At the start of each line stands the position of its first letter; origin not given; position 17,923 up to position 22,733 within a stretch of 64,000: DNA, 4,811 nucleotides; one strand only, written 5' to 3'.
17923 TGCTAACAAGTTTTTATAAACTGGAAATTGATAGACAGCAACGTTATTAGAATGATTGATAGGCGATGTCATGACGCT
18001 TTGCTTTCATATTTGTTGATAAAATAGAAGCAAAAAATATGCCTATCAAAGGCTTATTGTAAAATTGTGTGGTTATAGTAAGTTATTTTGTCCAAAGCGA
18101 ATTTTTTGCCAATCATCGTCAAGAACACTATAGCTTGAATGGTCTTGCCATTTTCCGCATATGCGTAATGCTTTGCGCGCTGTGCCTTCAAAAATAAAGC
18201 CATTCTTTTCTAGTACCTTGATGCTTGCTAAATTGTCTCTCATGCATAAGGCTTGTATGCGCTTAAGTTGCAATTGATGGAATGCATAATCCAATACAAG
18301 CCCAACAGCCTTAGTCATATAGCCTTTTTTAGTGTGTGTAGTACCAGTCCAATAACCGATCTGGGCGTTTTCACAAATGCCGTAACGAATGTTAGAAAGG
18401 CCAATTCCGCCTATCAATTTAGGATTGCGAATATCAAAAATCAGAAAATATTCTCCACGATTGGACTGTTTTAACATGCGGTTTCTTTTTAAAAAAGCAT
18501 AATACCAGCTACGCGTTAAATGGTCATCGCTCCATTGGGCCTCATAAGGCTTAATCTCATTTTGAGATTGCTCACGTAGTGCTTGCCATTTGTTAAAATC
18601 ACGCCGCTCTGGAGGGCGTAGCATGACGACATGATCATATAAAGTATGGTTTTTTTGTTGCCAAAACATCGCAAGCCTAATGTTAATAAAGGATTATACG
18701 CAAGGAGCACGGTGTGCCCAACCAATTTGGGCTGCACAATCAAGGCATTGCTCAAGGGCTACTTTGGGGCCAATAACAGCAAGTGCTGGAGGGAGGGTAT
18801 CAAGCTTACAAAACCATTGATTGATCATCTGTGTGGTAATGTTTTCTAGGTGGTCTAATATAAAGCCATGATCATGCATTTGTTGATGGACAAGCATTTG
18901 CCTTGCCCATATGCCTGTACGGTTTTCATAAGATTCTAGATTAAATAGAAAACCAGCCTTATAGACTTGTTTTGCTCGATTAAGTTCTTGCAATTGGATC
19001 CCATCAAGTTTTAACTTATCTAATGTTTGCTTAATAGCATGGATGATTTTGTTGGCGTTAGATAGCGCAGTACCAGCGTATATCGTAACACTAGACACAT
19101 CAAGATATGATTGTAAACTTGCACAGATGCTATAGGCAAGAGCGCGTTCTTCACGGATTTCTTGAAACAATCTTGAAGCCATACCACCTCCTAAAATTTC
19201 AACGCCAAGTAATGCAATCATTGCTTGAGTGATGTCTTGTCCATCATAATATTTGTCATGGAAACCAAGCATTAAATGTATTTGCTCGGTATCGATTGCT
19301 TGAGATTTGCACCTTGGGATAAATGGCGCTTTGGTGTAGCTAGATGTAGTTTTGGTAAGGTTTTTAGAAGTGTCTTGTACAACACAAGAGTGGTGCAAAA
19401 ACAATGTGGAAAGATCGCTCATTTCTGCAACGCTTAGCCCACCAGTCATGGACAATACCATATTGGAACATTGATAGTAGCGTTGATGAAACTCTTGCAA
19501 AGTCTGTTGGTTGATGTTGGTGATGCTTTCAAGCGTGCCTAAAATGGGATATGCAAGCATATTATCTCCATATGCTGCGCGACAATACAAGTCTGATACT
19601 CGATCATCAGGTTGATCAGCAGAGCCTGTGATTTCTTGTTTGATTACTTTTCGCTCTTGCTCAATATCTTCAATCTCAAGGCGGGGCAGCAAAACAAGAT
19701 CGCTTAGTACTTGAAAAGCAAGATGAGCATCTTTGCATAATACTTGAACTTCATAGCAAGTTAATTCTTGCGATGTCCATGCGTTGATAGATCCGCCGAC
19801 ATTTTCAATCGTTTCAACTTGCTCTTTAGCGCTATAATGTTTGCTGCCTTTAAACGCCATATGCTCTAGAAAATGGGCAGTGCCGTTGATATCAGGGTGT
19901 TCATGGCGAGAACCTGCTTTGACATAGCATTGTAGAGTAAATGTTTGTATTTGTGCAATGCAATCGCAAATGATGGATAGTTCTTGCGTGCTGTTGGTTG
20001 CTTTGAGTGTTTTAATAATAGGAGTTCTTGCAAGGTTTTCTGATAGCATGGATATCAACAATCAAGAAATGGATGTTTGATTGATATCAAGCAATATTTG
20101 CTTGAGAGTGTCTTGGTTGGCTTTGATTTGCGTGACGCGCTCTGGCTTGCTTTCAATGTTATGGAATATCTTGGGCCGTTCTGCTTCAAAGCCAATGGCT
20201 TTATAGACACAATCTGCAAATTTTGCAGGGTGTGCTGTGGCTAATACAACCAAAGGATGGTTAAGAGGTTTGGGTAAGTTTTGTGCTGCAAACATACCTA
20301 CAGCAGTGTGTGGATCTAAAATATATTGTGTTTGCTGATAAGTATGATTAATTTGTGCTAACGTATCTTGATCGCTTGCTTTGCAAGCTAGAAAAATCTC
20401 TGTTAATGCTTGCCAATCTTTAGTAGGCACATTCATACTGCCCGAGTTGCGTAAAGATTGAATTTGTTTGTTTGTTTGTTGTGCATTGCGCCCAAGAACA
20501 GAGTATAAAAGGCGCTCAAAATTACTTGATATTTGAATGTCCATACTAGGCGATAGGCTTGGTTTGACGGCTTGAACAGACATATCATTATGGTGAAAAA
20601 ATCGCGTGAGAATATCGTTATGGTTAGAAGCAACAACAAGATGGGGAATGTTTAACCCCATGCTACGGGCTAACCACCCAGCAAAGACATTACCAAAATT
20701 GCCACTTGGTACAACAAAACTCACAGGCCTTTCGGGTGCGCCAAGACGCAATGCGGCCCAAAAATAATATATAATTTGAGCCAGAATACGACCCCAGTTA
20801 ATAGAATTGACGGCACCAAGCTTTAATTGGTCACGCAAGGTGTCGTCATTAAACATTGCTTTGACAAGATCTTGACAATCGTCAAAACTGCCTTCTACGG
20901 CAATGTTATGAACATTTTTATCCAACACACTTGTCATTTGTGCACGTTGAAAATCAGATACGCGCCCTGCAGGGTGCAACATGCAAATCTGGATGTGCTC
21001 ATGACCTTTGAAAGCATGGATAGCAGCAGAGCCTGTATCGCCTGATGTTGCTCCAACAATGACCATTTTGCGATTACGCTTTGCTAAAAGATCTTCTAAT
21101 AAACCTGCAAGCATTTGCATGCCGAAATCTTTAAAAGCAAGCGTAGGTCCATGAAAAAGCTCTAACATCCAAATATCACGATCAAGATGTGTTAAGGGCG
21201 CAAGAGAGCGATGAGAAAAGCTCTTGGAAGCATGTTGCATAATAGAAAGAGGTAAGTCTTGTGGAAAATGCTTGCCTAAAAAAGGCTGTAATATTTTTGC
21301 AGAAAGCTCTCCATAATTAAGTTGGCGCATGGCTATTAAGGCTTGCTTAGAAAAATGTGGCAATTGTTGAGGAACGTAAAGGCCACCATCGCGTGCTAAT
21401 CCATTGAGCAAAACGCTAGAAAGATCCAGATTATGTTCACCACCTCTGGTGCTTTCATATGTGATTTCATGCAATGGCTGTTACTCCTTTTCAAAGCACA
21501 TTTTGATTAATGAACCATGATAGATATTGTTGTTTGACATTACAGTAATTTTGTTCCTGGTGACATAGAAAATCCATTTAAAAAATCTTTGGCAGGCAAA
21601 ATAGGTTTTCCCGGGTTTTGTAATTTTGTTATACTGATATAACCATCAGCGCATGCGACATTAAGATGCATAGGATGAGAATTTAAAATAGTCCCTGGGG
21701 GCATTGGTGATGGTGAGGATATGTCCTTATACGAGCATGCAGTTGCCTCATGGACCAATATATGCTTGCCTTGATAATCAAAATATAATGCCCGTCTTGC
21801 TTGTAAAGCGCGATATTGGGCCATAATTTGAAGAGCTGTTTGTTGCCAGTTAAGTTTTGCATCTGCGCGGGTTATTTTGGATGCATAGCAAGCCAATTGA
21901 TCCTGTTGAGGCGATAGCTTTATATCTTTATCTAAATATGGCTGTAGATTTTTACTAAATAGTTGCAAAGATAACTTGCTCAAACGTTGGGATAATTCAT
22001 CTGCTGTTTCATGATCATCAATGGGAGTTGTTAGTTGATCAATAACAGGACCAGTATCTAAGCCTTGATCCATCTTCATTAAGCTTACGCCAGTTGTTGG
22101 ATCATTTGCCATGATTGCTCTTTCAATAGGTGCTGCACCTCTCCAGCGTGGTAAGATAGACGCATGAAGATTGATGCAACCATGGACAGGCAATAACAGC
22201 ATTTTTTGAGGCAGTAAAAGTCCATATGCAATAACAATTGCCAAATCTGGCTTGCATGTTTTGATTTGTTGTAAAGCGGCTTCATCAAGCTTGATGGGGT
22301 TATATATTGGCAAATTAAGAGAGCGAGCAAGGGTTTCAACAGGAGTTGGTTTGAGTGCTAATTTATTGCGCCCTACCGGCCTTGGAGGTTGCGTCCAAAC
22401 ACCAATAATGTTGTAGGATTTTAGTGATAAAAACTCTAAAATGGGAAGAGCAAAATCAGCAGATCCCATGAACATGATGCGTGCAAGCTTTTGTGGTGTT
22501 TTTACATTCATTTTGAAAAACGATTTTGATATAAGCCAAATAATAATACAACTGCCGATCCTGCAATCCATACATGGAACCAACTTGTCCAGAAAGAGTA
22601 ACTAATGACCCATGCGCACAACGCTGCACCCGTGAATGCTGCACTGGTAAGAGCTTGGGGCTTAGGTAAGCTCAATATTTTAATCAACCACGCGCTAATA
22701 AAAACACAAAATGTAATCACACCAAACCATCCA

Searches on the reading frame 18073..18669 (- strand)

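Call 84: search_protein_families(library=pfam, proteins=[window:18073-18669:-], max_evalue=0.00001)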
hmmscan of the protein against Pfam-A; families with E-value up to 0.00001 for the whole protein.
window:18073-18669:- (198 aa): 3 families
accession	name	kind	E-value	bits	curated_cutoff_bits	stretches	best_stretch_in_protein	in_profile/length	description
PF13302.13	Acetyltransf_3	-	5.5e-25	89.1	25.4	1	16-158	3-137/138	Acetyltransferase (GNAT) domain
PF13420.13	Acetyltransf_4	-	2e-14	54.3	24.3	1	18-177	2-153/155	Acetyltransferase (GNAT) domain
PF00583.31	Acetyltransf_1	-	1.3e-10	42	20.7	1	46-158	16-116/116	Acetyltransferase (GNAT) family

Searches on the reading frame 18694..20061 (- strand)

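Call 84: search_protein_families(library=pfam, proteins=[window:18694-20061:-], max_evalue=0.00001)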
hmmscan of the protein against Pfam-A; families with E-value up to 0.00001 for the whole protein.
window:18694-20061:- (455 aa): 2 families
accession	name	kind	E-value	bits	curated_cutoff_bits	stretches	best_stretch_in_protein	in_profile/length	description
PF00675.25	Peptidase_M16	-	1.3e-36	126.2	22.3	1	39-176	11-148/149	Insulinase (Peptidase family M16)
PF05193.26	Peptidase_M16_C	-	2e-26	93.4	23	1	182-365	1-179/181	Peptidase M16 inactive domain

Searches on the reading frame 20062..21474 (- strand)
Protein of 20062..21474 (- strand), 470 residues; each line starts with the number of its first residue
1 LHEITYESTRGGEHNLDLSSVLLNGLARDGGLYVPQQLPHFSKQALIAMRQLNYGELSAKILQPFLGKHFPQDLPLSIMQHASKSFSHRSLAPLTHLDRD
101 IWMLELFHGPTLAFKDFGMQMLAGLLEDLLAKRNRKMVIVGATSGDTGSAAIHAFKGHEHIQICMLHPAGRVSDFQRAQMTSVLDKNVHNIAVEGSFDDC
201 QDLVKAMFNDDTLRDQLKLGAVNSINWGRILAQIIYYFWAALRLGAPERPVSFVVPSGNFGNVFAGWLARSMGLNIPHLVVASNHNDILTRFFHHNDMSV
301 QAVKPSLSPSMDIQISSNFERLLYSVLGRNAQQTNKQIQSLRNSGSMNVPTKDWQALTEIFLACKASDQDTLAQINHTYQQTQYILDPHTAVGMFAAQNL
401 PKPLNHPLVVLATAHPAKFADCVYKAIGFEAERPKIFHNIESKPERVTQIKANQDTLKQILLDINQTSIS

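Call 84: search_protein_families(library=pfam, proteins=[window:20062-21474:-], max_evalue=0.00001)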
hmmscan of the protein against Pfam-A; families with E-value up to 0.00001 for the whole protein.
window:20062-21474:- (470 aa): 3 families
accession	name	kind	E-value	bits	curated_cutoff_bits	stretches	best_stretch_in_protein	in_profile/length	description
PF14821.11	Thr_synth_N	-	1e-21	77.3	25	1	6-73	2-69/79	Threonine synthase N terminus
PF00291.31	PALP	-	1.1e-20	74.6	35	1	96-320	19-227/295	Pyridoxal-phosphate dependent enzyme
PF24857.1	THR4_C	-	3.6e-12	46.7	27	1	390-459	1-81/85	Threonine synthase, C-terminal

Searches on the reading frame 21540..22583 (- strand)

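Call 84: search_protein_families(library=pfam, proteins=[window:21540-22583:-], max_evalue=0.00001)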
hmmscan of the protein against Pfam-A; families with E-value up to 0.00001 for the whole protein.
window:21540-22583:- (347 aa): 2 families
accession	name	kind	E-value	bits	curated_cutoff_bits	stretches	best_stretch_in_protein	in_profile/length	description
PF00551.24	Formyl_trans_N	-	6e-35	121.1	26.1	1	35-210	2-178/181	Formyl transferase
PF02911.23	Formyl_trans_C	-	9.3e-21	74.3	21.1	1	236-338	1-99/100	Formyl transferase, C-terminal domain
